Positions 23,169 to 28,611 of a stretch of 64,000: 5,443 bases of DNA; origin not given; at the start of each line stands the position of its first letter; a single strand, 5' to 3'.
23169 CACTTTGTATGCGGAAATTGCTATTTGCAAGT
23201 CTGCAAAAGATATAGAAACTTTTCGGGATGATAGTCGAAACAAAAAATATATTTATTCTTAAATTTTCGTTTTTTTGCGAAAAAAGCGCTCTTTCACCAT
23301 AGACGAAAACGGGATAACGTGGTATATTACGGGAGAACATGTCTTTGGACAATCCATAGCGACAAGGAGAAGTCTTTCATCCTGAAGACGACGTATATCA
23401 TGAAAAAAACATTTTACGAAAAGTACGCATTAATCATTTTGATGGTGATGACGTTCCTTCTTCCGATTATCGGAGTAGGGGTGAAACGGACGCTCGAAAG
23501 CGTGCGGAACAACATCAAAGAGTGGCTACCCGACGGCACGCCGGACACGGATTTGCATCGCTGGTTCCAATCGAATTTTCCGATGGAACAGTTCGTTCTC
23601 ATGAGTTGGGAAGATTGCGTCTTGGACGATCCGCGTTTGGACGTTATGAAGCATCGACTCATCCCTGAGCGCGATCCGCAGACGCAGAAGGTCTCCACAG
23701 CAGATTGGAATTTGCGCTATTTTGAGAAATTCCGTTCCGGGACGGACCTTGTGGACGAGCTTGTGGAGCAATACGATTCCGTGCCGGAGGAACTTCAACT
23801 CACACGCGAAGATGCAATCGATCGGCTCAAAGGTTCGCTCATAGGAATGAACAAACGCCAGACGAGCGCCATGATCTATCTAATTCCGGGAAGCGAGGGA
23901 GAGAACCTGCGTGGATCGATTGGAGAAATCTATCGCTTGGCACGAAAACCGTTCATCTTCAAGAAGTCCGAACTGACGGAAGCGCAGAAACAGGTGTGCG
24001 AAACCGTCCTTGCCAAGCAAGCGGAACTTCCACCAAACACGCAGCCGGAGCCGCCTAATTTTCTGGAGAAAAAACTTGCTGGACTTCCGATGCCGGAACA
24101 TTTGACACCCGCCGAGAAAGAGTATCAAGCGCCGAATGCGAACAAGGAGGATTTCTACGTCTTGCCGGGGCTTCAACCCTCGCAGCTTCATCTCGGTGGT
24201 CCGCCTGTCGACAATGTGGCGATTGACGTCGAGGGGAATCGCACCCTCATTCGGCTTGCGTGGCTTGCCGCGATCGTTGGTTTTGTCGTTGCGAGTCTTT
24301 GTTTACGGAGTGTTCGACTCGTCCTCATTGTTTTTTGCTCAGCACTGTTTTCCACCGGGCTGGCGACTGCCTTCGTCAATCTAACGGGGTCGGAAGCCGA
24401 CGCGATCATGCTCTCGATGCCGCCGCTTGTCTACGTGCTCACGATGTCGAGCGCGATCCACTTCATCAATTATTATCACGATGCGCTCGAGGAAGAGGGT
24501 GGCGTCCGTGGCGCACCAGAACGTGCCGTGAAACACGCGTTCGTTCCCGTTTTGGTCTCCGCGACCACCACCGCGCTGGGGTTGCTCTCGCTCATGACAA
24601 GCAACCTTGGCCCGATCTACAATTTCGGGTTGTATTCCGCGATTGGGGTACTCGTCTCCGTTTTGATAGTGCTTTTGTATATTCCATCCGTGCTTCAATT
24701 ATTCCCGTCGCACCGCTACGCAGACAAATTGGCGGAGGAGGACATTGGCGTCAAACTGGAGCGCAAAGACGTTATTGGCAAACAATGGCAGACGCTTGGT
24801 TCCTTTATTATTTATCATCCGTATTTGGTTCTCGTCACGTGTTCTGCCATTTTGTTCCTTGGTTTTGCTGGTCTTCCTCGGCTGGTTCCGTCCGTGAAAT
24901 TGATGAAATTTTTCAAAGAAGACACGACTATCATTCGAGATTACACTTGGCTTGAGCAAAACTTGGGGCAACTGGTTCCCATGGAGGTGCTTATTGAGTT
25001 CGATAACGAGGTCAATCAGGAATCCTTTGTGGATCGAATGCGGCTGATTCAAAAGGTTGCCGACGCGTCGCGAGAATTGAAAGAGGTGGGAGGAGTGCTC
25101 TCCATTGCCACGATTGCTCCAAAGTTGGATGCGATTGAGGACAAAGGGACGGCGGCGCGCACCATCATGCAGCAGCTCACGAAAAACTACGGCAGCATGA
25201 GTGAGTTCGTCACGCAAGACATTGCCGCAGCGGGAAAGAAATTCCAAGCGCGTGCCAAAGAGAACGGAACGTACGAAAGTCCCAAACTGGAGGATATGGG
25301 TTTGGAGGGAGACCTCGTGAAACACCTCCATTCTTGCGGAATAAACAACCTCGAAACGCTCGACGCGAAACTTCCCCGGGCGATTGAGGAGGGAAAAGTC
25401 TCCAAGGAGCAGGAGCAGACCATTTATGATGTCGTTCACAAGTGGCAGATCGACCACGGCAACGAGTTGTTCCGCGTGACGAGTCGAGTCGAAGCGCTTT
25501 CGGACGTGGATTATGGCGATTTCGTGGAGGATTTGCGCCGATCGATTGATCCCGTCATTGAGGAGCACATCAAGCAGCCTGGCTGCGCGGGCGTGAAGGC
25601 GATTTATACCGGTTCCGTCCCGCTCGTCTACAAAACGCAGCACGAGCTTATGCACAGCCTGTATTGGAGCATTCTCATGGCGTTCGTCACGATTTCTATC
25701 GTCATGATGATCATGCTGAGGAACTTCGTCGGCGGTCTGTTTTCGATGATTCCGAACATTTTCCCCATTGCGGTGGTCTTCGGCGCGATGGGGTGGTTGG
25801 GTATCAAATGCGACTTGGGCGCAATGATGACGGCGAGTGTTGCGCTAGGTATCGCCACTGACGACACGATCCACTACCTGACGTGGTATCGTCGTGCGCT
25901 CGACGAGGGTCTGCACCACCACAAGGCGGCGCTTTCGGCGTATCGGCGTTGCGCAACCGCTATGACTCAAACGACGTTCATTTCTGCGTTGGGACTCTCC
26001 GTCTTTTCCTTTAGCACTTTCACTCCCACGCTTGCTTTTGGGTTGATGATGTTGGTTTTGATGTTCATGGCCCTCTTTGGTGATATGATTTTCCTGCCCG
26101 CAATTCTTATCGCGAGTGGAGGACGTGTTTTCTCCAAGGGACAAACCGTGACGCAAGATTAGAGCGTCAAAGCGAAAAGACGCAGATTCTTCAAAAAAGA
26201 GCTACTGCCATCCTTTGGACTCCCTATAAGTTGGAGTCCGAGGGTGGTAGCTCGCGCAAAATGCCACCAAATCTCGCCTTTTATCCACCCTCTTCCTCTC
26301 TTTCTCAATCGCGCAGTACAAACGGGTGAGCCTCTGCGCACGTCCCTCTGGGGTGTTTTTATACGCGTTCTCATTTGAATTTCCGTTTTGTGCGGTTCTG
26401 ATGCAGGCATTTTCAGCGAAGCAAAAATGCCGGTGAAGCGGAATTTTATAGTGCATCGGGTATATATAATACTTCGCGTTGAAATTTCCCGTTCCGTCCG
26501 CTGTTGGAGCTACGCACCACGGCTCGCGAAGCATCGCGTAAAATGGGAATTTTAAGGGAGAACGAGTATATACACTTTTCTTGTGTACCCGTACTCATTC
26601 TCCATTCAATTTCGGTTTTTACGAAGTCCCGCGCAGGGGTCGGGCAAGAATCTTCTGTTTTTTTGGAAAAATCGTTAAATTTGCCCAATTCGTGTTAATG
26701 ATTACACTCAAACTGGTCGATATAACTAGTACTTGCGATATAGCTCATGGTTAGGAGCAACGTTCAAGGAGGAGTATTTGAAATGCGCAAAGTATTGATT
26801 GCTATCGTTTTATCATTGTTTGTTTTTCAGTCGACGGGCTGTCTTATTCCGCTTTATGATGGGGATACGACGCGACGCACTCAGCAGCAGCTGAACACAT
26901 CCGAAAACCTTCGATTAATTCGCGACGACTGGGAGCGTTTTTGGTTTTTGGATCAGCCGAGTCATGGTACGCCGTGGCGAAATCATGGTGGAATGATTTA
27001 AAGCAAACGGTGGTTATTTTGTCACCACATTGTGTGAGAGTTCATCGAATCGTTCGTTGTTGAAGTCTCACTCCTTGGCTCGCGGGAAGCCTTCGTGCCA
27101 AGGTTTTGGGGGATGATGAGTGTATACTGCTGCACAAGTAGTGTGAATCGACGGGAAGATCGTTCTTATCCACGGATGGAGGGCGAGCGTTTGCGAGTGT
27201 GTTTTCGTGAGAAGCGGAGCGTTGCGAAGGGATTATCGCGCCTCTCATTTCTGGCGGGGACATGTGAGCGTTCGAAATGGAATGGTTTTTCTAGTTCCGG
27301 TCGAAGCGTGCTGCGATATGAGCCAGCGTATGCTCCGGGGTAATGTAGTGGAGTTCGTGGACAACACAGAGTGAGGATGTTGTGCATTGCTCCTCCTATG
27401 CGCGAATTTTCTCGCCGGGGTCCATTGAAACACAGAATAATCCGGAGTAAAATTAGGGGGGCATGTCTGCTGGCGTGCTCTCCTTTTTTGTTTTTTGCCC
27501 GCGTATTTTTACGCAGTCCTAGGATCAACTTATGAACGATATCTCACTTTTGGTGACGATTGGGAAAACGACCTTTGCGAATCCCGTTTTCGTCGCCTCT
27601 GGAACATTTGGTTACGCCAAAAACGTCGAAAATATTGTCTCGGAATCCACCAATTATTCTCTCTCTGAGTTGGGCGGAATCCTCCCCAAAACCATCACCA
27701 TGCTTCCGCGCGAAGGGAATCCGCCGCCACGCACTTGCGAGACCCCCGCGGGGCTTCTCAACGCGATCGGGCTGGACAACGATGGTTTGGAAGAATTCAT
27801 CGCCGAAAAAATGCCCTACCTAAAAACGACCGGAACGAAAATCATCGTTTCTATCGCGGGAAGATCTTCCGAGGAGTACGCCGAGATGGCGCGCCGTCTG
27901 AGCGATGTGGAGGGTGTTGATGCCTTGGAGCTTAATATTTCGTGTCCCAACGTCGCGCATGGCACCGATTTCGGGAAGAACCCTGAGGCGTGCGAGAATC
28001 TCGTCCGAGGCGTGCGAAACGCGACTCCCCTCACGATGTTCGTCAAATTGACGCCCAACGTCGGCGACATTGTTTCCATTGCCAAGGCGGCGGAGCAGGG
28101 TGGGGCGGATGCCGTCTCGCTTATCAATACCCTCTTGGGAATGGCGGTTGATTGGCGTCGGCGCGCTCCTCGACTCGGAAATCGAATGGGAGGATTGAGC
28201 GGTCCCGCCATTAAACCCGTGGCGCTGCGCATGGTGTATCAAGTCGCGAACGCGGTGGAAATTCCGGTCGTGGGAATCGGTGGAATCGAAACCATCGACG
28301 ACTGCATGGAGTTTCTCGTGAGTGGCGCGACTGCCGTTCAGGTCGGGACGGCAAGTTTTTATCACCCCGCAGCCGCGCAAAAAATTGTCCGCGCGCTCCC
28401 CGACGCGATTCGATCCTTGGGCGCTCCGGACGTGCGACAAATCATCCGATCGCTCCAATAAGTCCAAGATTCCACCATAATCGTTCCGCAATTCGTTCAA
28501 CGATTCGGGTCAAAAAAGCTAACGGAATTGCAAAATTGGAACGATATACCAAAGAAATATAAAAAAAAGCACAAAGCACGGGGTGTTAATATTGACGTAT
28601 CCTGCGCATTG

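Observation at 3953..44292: Very dense family of ~101-108 bp palindromic intergenic elements, oriented toward downstream gene starts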

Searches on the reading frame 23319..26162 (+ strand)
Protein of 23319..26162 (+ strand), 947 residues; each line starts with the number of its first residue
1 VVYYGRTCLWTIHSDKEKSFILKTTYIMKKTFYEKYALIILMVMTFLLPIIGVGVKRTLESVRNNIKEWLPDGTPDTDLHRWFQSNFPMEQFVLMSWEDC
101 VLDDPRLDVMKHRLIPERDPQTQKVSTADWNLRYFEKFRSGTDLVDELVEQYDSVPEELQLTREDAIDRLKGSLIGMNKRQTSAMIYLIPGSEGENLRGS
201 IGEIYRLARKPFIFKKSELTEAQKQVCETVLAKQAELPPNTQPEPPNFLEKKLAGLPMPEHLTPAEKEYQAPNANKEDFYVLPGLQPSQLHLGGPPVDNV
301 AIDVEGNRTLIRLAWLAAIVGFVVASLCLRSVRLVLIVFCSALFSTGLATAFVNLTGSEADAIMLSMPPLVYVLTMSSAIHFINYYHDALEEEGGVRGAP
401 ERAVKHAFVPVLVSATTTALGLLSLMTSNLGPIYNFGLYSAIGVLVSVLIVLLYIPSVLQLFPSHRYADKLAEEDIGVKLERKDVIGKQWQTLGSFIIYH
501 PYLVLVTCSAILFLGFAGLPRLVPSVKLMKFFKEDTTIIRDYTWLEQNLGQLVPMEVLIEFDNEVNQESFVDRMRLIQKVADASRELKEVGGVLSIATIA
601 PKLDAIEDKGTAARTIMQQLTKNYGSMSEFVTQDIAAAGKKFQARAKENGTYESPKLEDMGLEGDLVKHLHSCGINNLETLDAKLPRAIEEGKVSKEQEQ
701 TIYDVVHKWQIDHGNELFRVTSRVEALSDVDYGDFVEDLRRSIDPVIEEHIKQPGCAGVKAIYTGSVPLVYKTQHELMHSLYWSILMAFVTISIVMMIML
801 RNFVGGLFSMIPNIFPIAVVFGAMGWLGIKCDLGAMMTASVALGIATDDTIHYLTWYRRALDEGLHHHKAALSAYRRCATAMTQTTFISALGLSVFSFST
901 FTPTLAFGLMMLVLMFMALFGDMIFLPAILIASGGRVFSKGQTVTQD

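Call 12: search_protein_families(library=ncbifam, proteins=[window:23319-26162:+])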
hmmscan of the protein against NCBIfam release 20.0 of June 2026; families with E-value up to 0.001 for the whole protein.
window:23319-26162:+ (947 aa): 7 families
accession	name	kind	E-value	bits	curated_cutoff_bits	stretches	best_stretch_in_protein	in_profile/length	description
TIGR00921.1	2A067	subfamily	7.9e-41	139.9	351.9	2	292-640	176-532/733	hydrophobe/amphiphile efflux-3 (HAE3) family transporter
TIGR00833.1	actII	subfamily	1.1e-37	129.8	874.7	2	300-609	165-465/910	MMPL family RND transporter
TIGR03480.1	HpnN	hypoth_equivalog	8.7e-26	90.1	751.85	2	261-829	223-762/862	hopanoid biosynthesis associated RND transporter like protein HpnN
NF052374.1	HopndTporHpnN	equivalog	1.2e-05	23.6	1100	1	317-463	281-427/858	hopanoid transporter HpnN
TIGR00916.1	2A0604s01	subfamily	0.00012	21.8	148.6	0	779-911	88-219/231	SecD/SecF family protein translocase subunit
NF007131.0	PRK09577.1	equivalog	0.00017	19.4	1768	1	784-888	342-447/1045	multidrug efflux RND transporter permease subunit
NF006218.0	PRK08343.1-4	subfamily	0.00034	19.6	383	0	401-450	327-376/392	preprotein translocase subunit SecD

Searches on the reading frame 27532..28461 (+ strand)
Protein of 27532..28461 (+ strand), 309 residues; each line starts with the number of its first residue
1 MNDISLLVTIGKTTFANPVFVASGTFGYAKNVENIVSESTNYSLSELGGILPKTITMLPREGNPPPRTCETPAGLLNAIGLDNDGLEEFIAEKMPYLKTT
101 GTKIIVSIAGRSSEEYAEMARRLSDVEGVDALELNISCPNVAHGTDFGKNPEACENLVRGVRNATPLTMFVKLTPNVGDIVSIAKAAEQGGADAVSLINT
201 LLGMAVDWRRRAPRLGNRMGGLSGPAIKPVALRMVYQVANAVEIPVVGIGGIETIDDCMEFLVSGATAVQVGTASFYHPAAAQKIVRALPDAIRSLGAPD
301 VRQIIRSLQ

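Call 12: search_protein_families(library=ncbifam, proteins=[window:27532-28461:+])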
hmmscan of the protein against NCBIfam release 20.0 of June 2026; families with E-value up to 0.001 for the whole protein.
window:27532-28461:+ (309 aa): 23 families
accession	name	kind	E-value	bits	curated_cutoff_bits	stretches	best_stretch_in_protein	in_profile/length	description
NF005574.0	PRK07259.1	equivalog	1.6e-114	381.9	269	1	6-307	5-301/304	dihydroorotate dehydrogenase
TIGR01037.2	pyrD_sub1_fam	subfamily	1.7e-96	322.9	270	1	8-305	3-296/300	dihydroorotate dehydrogenase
NF041011.1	dihydoor_dh_Arch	equivalog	3.6e-59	200.2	330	1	10-289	3-269/289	dihydroorotate dehydrogenase PyrD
NF006183.0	PRK08318.1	equivalog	1.4e-46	159.1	335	1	9-277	7-287/422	NAD-dependent dihydropyrimidine dehydrogenase subunit PreA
NF002702.0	PRK02506.1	equivalog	7.1e-37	127.2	301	1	5-275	3-275/313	dihydroorotate oxidase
NF003652.0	PRK05286.2-5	equivalog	8.9e-27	94.2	267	1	3-294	48-345/353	quinone-dependent dihydroorotate dehydrogenase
NF003645.0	PRK05286.1-2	equivalog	1.7e-24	86.4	366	1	3-305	43-351/359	quinone-dependent dihydroorotate dehydrogenase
NF003651.0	PRK05286.2-4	equivalog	2.5e-23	82.3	448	1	3-303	59-370/377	quinone-dependent dihydroorotate dehydrogenase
NF003650.0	PRK05286.2-3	equivalog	4.9e-21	75.1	477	1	4-301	71-381/393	quinone-dependent dihydroorotate dehydrogenase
NF003648.0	PRK05286.2-1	equivalog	5.1e-21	74.9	433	1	5-305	50-352/360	quinone-dependent dihydroorotate dehydrogenase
TIGR01036.1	pyrD_sub2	equivalog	4.1e-20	71.8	200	1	9-305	49-351/356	dihydroorotate dehydrogenase (quinone)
NF003649.0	PRK05286.2-2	equivalog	6e-18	64.9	505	1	5-305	49-346/351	quinone-dependent dihydroorotate dehydrogenase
NF005741.0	PRK07565.1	subfamily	3.3e-17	62.6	303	1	103-305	104-303/335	dihydroorotate dehydrogenase-like protein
NF003646.0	PRK05286.1-4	equivalog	1.8e-16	59.9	457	1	13-289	52-336/341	quinone-dependent dihydroorotate dehydrogenase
NF003644.0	PRK05286.1-1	equivalog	1e-13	51.1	418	1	12-287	51-334/336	quinone-dependent dihydroorotate dehydrogenase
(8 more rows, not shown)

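Call 20: find_encoding_contigs(protein=window:27532-28461:+, flank=10000, max_places=10)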
Protein window:27532-28461:+ (309 aa): 1 contig read that carries it; 1 place shown.
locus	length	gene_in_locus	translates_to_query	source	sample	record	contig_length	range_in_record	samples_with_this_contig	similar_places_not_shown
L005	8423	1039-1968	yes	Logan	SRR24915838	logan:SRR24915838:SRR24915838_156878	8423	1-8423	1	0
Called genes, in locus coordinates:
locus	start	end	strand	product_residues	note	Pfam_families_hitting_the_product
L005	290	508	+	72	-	-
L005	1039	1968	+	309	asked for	PF01180:DHO_dh, PF01207:Dus, PF00977:His_biosynth (faint), PF03060:NMO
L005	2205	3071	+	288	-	PF01012:ETF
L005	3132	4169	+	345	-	PF01012:ETF, PF00766:ETF_alpha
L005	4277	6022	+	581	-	PF02771:Acyl-CoA_dh_N, PF02770:Acyl-CoA_dh_M, PF00441:Acyl-CoA_dh_1, PF22924:ACOX_C_alpha1 (weak), PF08028:Acyl-CoA_dh_2, PF00441:Acyl-CoA_dh_1, PF12186:AcylCoA_dehyd_C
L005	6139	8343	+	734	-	PF07584:BatA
